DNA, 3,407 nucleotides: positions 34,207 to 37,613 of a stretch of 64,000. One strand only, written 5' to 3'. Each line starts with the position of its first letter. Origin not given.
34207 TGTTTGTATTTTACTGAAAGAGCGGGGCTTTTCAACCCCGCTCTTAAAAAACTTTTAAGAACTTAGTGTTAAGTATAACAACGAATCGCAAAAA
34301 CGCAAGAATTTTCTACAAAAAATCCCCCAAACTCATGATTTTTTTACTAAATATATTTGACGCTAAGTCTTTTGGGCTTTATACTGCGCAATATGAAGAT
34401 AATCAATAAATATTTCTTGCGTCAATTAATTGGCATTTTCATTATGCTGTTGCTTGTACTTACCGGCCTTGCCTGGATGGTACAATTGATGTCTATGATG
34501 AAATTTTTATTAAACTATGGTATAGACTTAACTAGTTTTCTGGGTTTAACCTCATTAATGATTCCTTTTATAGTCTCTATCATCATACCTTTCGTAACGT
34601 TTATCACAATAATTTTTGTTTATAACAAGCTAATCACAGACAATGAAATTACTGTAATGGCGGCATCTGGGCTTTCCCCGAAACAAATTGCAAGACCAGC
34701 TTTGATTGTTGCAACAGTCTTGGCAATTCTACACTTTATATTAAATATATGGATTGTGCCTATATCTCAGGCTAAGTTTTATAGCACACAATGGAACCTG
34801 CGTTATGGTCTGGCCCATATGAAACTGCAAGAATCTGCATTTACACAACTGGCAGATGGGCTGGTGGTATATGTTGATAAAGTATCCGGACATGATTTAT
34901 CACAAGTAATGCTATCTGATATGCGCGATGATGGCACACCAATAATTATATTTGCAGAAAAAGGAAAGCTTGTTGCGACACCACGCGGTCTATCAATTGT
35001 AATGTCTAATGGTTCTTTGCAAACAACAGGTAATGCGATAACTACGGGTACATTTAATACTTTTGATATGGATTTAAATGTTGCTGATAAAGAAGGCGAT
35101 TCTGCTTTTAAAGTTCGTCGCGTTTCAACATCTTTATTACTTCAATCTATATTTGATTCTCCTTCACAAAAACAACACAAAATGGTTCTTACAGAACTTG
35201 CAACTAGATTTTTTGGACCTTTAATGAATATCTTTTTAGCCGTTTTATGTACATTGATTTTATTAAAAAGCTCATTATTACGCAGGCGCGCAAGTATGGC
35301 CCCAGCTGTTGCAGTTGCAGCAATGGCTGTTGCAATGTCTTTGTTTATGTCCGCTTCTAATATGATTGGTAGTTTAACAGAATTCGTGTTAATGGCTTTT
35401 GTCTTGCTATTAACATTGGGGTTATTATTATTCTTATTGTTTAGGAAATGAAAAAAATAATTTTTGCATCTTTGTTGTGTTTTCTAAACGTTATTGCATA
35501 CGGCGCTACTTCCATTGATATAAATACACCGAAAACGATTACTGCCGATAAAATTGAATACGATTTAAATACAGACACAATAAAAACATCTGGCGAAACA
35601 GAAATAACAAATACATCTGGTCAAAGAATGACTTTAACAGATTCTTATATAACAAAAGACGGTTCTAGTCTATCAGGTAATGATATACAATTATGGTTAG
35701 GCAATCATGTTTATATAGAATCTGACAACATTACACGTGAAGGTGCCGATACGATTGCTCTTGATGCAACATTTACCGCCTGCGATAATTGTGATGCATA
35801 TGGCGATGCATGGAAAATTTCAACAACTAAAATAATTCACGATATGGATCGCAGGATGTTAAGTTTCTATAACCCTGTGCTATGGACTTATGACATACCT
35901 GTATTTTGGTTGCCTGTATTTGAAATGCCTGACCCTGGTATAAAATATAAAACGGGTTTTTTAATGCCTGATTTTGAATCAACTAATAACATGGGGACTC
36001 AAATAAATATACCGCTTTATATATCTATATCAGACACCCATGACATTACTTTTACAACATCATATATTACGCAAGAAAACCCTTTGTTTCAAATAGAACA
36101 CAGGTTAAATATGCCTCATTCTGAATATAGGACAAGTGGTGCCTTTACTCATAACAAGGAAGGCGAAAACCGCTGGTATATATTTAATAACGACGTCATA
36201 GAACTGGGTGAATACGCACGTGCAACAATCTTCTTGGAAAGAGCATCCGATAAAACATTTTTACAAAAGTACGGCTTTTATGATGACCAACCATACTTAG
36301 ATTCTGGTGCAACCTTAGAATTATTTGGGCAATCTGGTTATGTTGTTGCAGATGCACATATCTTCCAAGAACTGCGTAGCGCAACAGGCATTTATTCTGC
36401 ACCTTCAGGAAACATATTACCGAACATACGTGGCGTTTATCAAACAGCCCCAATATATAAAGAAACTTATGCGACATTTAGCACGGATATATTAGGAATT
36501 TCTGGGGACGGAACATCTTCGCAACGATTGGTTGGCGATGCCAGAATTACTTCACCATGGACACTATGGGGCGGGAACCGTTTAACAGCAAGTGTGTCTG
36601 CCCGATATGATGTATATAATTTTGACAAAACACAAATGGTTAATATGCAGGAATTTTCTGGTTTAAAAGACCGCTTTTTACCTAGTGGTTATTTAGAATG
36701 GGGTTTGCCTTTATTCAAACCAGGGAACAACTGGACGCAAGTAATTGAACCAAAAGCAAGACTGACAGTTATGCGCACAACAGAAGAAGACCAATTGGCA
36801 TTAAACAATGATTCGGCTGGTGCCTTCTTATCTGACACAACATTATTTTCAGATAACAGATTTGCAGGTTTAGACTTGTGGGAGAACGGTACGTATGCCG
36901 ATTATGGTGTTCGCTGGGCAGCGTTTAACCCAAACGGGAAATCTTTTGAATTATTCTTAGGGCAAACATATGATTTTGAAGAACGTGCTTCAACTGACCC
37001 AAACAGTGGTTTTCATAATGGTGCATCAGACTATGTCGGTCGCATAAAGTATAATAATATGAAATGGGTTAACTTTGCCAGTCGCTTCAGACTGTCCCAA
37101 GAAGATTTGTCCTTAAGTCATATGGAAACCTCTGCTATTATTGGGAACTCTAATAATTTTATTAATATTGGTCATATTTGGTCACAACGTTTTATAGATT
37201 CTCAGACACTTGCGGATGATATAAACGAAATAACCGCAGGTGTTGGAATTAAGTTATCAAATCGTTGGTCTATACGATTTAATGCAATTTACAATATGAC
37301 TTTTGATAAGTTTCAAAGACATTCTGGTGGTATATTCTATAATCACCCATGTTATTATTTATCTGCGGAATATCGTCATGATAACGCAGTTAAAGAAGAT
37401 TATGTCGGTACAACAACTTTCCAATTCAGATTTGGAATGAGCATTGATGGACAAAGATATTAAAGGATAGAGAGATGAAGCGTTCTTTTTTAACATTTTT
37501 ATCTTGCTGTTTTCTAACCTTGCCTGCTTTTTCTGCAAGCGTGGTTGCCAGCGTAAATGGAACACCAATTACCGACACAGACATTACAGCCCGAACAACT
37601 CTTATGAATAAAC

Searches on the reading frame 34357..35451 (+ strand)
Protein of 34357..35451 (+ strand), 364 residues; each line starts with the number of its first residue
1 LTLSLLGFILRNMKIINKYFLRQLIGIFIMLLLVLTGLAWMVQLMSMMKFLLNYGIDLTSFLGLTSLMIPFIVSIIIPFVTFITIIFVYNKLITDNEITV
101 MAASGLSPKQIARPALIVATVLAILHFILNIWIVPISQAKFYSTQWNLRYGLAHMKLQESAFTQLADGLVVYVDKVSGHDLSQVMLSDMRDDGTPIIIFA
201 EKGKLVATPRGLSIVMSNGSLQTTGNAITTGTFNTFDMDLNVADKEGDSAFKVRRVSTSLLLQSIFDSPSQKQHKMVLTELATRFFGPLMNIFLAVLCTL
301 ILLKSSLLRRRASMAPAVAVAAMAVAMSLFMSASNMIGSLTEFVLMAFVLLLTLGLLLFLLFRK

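Call 45: search_protein_families(library=pfam, proteins=[window:34357-35451:+], max_evalue=0.001)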
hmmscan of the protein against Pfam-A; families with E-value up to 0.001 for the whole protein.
window:34357-35451:+ (364 aa): 1 family
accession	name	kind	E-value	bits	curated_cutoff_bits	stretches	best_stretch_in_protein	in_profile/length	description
PF03739.19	LptF_LptG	-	8.9e-55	186.6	27.9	1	18-361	1-351/353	Lipopolysaccharide export system permease LptF/LptG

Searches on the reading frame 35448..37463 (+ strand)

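Call 45: search_protein_families(library=pfam, proteins=[window:35448-37463:+], max_evalue=0.001)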
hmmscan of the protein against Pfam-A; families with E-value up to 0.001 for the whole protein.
window:35448-37463:+ (671 aa): 1 family
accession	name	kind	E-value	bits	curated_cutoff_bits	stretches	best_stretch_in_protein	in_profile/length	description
PF04453.20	LptD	-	6.4e-42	144.7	22.4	1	240-607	1-384/384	LPS transport system D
